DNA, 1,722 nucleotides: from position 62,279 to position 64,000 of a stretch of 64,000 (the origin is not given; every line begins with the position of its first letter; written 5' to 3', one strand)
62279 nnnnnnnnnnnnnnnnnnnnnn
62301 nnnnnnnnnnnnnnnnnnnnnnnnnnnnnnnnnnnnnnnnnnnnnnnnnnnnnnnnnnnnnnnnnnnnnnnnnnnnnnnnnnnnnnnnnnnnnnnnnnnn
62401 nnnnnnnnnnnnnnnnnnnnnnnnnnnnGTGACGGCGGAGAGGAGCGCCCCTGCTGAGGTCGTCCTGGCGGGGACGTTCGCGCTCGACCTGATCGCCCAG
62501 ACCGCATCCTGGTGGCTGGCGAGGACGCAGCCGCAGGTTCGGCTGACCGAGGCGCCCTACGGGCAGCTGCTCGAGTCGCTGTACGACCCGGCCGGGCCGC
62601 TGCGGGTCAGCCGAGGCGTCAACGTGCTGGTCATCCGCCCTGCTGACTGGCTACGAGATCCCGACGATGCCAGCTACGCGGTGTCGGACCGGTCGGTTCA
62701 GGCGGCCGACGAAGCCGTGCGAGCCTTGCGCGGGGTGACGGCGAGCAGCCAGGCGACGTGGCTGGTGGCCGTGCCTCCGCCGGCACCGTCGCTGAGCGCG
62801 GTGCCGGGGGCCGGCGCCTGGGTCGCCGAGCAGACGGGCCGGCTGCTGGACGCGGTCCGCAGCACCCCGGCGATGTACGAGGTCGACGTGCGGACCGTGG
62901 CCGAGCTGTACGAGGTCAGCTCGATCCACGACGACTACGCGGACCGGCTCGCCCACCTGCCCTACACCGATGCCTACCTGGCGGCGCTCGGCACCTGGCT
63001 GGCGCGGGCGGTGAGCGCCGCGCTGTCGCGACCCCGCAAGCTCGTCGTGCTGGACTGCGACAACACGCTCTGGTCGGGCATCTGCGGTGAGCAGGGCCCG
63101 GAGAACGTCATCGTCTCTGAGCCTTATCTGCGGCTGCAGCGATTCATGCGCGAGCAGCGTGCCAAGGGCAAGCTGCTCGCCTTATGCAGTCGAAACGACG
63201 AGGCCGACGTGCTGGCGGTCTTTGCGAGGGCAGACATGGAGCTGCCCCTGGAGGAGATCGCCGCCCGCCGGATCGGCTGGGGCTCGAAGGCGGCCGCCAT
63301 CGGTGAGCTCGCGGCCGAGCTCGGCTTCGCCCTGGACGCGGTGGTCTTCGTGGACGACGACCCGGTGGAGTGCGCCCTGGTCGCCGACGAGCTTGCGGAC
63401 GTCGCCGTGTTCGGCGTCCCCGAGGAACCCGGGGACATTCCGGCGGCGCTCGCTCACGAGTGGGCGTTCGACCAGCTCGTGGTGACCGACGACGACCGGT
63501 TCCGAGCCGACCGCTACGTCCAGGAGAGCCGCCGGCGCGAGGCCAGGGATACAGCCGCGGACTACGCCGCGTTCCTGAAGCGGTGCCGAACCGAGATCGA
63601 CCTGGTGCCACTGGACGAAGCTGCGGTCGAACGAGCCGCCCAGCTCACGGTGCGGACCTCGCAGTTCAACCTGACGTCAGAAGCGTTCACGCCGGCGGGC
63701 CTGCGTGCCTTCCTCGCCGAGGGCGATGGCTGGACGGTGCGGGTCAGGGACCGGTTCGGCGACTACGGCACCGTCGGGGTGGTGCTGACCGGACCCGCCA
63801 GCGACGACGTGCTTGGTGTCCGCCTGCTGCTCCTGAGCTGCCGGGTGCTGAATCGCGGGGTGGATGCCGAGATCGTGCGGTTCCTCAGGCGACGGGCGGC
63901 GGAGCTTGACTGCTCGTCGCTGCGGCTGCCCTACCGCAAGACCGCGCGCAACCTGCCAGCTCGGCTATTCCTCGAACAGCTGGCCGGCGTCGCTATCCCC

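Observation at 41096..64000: FkbH-like enzyme, KAS III-like enzyme, free ACP and FAAL scattered among NRPS genes: a glycerate/tetronate-type cassette in a peptide context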

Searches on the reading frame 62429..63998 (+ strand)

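Call 5: search_protein_families(library=pfam, proteins=[window:62429-63998:+])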
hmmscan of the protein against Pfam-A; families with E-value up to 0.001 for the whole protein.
window:62429-63998:+ (523 aa): 0 families

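Call 7: search_protein_families(library=ncbifam, max_evalue=0.01, proteins=[window:62429-63998:+])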
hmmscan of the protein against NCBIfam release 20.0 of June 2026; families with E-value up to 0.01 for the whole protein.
window:62429-63998:+ (523 aa): 2 families
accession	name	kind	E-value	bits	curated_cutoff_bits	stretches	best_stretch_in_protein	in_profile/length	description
TIGR01686.1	FkbH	subfamily_domain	1.5e-76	257.6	146.65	1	204-519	4-318/323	FkbH domain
TIGR01681.1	HAD-SF-IIIC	subfamily_domain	3.8e-11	43.9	35.75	1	204-318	1-128/132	HAD-IIIC family phosphatase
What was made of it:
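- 62429..64000 (+): FkbH-type glyceryl transferase/phosphatase, stand-alone. It is about 546 aa in full: an N-terminal domain of about 200 aa, a HAD-IIIC domain and a C-terminal acyltransferase half. The last 23 codons lie beyond the window. TIGR01686 257.6 bits (cut-off 146.65), call 7.
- Checked: FkbH, 62429 to the window end: TIGR01686 FkbH domain 257.6 bits against a cut-off of 146.65, plus TIGR01681 HAD-IIIC (call 7).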

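Call 14: find_related_loci(query=window:62429-63998:+, collection=genome_contigs, flank=10000)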
Query window:62429-63998:+ (523 aa) in genome_contigs; peptide patterns used: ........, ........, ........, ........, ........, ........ (x = any residue, [..] = any of these).
224 stretches matched a pattern; 121 encode a relative of the query (tblastn E <= 1e-3); the best 80 are kept; 80 distinct loci.
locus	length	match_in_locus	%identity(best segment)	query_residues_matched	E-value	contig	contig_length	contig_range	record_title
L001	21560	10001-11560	57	3-519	0e+0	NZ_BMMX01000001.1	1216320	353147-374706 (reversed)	Mangrovihabitans endophyticus strain CGMCC 4.7299 sequence001, whole genome shotgun sequence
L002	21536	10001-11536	50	11-523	2e-149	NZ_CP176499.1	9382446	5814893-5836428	Amycolatopsis sp. GA6-003 chromosome, complete genome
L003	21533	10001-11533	48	6-520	2e-145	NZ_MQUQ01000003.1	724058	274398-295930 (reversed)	Amycolatopsis coloradensis strain DSM 44225 contig_3, whole genome shotgun sequence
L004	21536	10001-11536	49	11-523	1e-140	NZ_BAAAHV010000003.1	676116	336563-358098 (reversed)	Amycolatopsis albidoflavus strain JCM 11300 sequence03, whole genome shotgun sequence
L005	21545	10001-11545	33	4-515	9e-96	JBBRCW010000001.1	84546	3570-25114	MAG: Chitinophagales bacterium isolate Co_metawrap_2420 Cmw_2420_k141_25659872_length_84546_cov_12.8165, whole genome sh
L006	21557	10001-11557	36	11-519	2e-93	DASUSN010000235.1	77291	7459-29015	MAG TPA_asm: Thermoanaerobaculia bacterium isolate SMAG_U1737 k141_257070, whole genome shotgun sequence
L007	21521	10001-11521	48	11-521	3e-146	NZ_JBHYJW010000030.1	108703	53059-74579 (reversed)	Amycolatopsis sp. NPDC058986 NPDC058986_T48_A9.ctg-0030, whole genome shotgun sequence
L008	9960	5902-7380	38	10-516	6e-91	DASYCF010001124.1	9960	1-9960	MAG TPA_asm: Byssovorax sp. isolate SMAG_U4926 k141_1122837, whole genome shotgun sequence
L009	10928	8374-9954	34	4-519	2e-89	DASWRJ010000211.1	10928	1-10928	MAG TPA_asm: Verrucomicrobiia bacterium isolate SMAG_U3518 k141_2451342, whole genome shotgun sequence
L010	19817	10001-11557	31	1-519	7e-88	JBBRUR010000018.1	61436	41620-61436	MAG: Chitinophagales bacterium isolate La3_maxbin2.426 La3_maxbin2.426_K_2066969_L_61436_cov_25.7318, whole genome shotg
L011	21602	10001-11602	30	5-523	1e-84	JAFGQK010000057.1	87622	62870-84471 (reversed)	MAG: Spirochaetales bacterium isolate Zod_Metabat.749 k87_1721436, whole genome shotgun sequence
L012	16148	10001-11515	35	13-519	2e-84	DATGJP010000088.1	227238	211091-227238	MAG TPA_asm: Bryobacteraceae bacterium isolate SMAG_U9836 k141_1523039, whole genome shotgun sequence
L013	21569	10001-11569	34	6-520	4e-82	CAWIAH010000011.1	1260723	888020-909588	MAG: uncultured Acidobacteriaceae bacterium isolate MFD00731.bin.1.258 genome assembly, contig: contig_68413, whole geno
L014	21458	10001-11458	40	11-518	2e-82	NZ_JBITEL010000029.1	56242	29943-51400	Actinoplanes sp. NPDC051343 NPDC051343_128_F3.ctg-0029, whole genome shotgun sequence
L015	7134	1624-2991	40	42-520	1e-80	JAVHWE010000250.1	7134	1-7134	MAG: Micromonosporaceae bacterium isolate BP_233 scaffold_817365, whole genome shotgun sequence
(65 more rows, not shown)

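Call 24: search_protein_families(library=pfam, proteins=[L001:1382-2686:-, L001:3054-4913:-, L001:11872-12966:-, L001:12837-14501:-, L001:12768-14642:+, L001:14495-16546:-, L001:16345-17667:+, L001:17817-19307:+, L001:19124-20437:+, L001:20403-21092:+])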
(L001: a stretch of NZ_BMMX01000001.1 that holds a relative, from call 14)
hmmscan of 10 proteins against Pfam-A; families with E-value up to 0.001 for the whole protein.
L001:1382-2686:- (434 aa): 1 family
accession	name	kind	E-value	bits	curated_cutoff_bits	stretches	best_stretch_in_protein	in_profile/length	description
PF00668.25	Condensation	-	4.3e-21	75.6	30.6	1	34-325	29-341/456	Condensation domain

L001:3054-4913:- (619 aa): 5 families
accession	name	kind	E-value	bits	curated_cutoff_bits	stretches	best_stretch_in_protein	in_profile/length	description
PF03704.23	BTAD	-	5.4e-30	105.1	22.1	1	111-253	1-146/146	Bacterial transcriptional activator domain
PF00931.28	NB-ARC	-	2.8e-11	43.6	23.5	1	312-489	19-208/248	NB-ARC domain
PF00486.34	Trans_reg_C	-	4.4e-07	30.3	26.2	1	31-85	7-60/77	Transcriptional regulatory protein, C terminal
PF13191.12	AAA_16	-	2.4e-05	25.4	32.6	1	284-400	1-140/167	AAA ATPase domain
PF13401.12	AAA_22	-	0.00016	22.4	27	1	313-401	7-93/130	AAA domain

L001:11872-12966:- (364 aa): 6 families
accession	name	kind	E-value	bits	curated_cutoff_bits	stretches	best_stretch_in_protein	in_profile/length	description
PF13489.12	Methyltransf_23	-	1.3e-13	51.5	27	1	181-306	14-133/164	Methyltransferase domain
PF08242.18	Methyltransf_12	-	2.1e-12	48.1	30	1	194-288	1-98/98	Methyltransferase domain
PF08241.18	Methyltransf_11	-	2.4e-11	44.6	21.2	1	194-289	1-94/95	Methyltransferase domain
PF13649.12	Methyltransf_25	-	4.7e-11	43.7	27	1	194-282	2-93/97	Methyltransferase domain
PF13847.12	Methyltransf_31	-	1.4e-07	31.7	27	1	191-297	5-117/145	Methyltransferase domain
PF05175.20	MTS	-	0.00014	22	23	1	184-260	24-103/170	Methyltransferase small domain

L001:12837-14501:- (554 aa): 2 families
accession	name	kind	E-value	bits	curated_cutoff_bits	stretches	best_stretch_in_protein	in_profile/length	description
PF02543.21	Carbam_trans_N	-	1.8e-57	195.8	24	1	3-341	2-346/346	Carbamoyltransferase N-terminus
PF16861.10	Carbam_trans_C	-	2e-46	158.1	27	1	390-530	7-148/170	Carbamoyltransferase C-terminus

L001:12768-14642:+ (624 aa): 0 families

L001:14495-16546:- (683 aa): 2 families
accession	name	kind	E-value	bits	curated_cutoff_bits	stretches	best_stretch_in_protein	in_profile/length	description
PF00668.25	Condensation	-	3.8e-75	253.8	30.6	1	119-553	2-444/456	Condensation domain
PF00550.31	PP-binding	-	6e-15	55.7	20.8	1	594-655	4-67/67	Phosphopantetheine attachment site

L001:16345-17667:+ (440 aa): 1 family
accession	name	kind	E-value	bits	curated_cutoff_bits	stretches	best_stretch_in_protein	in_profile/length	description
PF00067.27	p450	-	5.9e-19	68.6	22.8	1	290-385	326-430/462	Cytochrome P450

L001:17817-19307:+ (496 aa): 0 families

L001:19124-20437:+ (437 aa): 2 families
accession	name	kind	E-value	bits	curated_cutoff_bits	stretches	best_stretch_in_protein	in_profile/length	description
PF13434.12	Lys_Orn_oxgnase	-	8.8e-104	347.7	21.3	1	11-351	2-337/339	L-lysine 6-monooxygenase/L-ornithine 5-monooxygenase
PF07992.20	Pyr_redox_2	-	0.00084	19.3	26.1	0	127-223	66-162/291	Pyridine nucleotide-disulphide oxidoreductase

L001:20403-21092:+ (229 aa): 1 family
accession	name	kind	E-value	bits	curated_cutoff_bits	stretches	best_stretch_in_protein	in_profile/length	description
PF04299.18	FMN_bind_2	-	8.2e-44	149.7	22.4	1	13-182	1-167/168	Putative FMN-binding domain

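Call 39: find_homologous_proteins(query=window:62429-63998:+, max_evalue=1e-40)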
Query window:62429-63998:+ (523 aa): 1264 proteins with E <= 1e-40 among 8000 candidates; the best 120 are listed.
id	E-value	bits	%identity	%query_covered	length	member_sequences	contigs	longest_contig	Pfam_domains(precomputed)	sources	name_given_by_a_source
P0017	2.3e-263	893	77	100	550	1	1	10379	-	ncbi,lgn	-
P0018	2.1e-255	866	100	76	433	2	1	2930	-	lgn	-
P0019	8.0e-236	802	69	98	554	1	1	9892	-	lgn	-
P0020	6.4e-231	786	68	98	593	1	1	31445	-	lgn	-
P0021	2.0e-224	764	65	98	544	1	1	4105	-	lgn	-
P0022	3.8e-223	760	65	98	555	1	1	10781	-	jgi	jgi:FkbH-like protein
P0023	3.9e-188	644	58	100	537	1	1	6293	-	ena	-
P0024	2.1e-180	619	57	98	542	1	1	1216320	-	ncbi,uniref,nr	ncbi:HAD-IIIC family phosphatase [Mangrovihabitans endophyticus]|uniref:HAD-superfamily phosphatase,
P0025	3.3e-169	582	54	98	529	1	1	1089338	-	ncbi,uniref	ncbi:HAD-IIIC family phosphatase [Lentzea sp. NPDC059081]|uniref:HAD-IIIC family phosphatase n=1 Tax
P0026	2.3e-163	563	52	100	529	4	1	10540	-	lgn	-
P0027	1.8e-145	504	49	99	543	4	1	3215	-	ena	-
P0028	3.7e-145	503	49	98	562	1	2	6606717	-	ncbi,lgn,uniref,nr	ncbi:FkbH-like protein [Actinoalloteichus hoggarensis]|uniref:Uncharacterized protein n=1 Tax=Actino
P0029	8.4e-144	498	49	98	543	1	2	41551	-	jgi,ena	-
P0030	8.6e-144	498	50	98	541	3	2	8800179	-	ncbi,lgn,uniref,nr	ncbi:hypothetical protein CU254_36730 [Amycolatopsis sp. AA4]|uniref:HAD-IIIC family phosphatase n=1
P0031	5.8e-143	495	48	99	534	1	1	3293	-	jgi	jgi:FkbH-like protein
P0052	5.4e-137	476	49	100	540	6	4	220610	-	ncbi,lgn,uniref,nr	ncbi:type I polyketide synthase (plasmid) [Streptomyces griseofuscus]|uniref:Type I polyketide synth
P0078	3.2e-103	364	51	64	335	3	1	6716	-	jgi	jgi:HAD superfamily phosphatase (TIGR01681 family)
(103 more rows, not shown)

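Call 41: find_encoding_contigs(protein=P0018, flank=10000, max_places=2)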
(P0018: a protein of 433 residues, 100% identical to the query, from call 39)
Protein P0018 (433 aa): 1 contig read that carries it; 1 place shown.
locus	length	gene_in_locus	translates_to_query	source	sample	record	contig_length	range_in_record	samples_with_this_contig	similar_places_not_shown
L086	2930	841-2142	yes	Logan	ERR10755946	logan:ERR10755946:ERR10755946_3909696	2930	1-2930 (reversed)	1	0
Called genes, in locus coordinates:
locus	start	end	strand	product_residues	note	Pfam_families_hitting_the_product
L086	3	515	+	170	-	?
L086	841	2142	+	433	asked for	-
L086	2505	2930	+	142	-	?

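Call 42: find_encoding_contigs(protein=P0020, flank=10000, max_places=2)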
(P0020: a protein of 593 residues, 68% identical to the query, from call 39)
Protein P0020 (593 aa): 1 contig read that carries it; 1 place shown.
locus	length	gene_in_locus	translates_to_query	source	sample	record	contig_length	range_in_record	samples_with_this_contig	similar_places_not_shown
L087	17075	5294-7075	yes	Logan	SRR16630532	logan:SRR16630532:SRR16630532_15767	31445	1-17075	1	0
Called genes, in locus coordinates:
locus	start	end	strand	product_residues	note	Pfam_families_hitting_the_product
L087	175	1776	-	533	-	PF00501:AMP-binding, PF13193:AMP-binding_C (weak)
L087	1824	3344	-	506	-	PF01575:MaoC_dehydratas, PF00106:adh_short, PF13561:adh_short_C2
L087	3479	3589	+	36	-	-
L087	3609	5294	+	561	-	PF00550:PP-binding, PF00668:Condensation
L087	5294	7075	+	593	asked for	-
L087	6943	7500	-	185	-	PF13302:Acetyltransf_3, PF00583:Acetyltransf_1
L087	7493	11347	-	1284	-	PF00668:Condensation, PF00501:AMP-binding, PF13193:AMP-binding_C, PF00550:PP-binding, PF00975:Thioesterase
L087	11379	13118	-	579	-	PF00668:Condensation, PF00550:PP-binding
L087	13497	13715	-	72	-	PF03621:MbtH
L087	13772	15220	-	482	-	PF00668:Condensation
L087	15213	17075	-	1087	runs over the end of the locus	PF00668:Condensation, PF00501:AMP-binding, PF13193:AMP-binding_C, PF00550:PP-binding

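Call 49: search_solved_structures(query=P0017, max_evalue=0.01, show_alignments=2)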
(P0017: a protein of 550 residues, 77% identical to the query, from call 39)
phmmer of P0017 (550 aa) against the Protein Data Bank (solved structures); distinct sequences matched with E-value up to 0.01: 1.
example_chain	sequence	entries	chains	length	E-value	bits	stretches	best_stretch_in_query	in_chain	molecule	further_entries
3slr_A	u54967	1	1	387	1.6e-18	70.1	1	197-337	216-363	uncharacterized protein BF1531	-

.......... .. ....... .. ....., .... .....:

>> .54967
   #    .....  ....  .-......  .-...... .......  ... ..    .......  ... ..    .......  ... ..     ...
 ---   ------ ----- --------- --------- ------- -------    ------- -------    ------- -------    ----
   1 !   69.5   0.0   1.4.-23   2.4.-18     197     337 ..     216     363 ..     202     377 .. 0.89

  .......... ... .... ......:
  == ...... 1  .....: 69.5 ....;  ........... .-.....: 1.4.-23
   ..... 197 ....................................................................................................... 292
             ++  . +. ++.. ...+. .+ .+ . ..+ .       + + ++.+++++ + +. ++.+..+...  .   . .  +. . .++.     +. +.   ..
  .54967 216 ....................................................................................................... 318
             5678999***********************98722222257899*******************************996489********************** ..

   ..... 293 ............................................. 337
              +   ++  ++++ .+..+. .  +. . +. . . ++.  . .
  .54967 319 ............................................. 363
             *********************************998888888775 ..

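Call 57: find_encoding_contigs(protein=P0052, flank=10000, max_places=1)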
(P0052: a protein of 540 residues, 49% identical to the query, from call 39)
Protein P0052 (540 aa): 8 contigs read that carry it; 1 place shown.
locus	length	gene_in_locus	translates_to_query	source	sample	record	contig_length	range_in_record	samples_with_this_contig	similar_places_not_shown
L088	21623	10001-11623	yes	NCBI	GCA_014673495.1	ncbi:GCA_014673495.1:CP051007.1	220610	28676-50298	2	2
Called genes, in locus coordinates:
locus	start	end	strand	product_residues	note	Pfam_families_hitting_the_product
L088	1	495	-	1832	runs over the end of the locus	PF01370:Epimerase, PF08659:KR, PF13489:Methyltransf_23, PF08241:Methyltransf_11, PF08242:Methyltransf_12, PF13649:Methyltransf_25, PF13847:Methyltransf_31, PF00550:PP-binding, +6 more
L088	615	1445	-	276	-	PF21089:PKS_DH_N, PF14765:PS-DH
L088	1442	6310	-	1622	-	PF00668:Condensation, PF00501:AMP-binding, PF13193:AMP-binding_C (weak), PF00550:PP-binding (weak), PF00109:ketoacyl-synt, PF02801:Ketoacyl-synt_C, PF16197:KAsynt_C_assoc, PF22621:CurL-like_PKS_C (weak), +1 more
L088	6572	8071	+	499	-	PF01575:MaoC_dehydratas, PF00106:adh_short, PF13561:adh_short_C2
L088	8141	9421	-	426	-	PF07690:MFS_1, PF00083:Sugar_tr, PF12832:MFS_1_like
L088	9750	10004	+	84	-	PF00550:PP-binding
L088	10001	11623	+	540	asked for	-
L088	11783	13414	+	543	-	PF01011:PQQ, PF13570:Beta-prop_ACSF4 (faint), PF13360:PQQ_2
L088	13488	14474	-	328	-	PF01073:3Beta_HSD, PF01370:Epimerase, PF02719:Polysacc_synt_2, PF04321:RmlD_sub_bind, PF07993:NAD_binding_4, PF13460:NAD_binding_10, PF16363:GDP_Man_Dehyd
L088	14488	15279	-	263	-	PF00975:Thioesterase, PF12697:Abhydrolase_6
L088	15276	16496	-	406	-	PF00067:p450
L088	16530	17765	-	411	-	PF08421:Methyltransf_13, PF13489:Methyltransf_23, PF08484:Methyltransf_14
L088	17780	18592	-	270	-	PF02353:CMAS, PF01209:Ubie_methyltran, PF13489:Methyltransf_23, PF13847:Methyltransf_31, PF08241:Methyltransf_11, PF08242:Methyltransf_12, PF13649:Methyltransf_25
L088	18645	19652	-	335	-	PF00248:Aldo_ket_red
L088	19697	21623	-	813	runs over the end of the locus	PF00933:Glyco_hydro_3, PF01915:Glyco_hydro_3_C, PF14310:Fn3-like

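Call 58: find_encoding_contigs(protein=P0017, flank=10000, max_places=1)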
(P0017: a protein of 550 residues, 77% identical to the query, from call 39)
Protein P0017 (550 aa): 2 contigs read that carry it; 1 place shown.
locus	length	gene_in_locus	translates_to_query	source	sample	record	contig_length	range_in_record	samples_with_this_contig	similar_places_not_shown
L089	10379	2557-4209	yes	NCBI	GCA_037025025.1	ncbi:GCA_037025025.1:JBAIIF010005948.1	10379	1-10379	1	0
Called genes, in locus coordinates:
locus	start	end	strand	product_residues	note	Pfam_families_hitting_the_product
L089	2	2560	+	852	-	?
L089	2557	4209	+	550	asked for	-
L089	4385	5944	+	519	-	PF00501:AMP-binding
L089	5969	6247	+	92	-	PF00550:PP-binding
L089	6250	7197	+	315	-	PF05721:PhyH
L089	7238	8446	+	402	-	PF00561:Abhydrolase_1 (faint), PF12146:Hydrolase_4 (faint)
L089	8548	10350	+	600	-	PF00550:PP-binding (weak), PF00668:Condensation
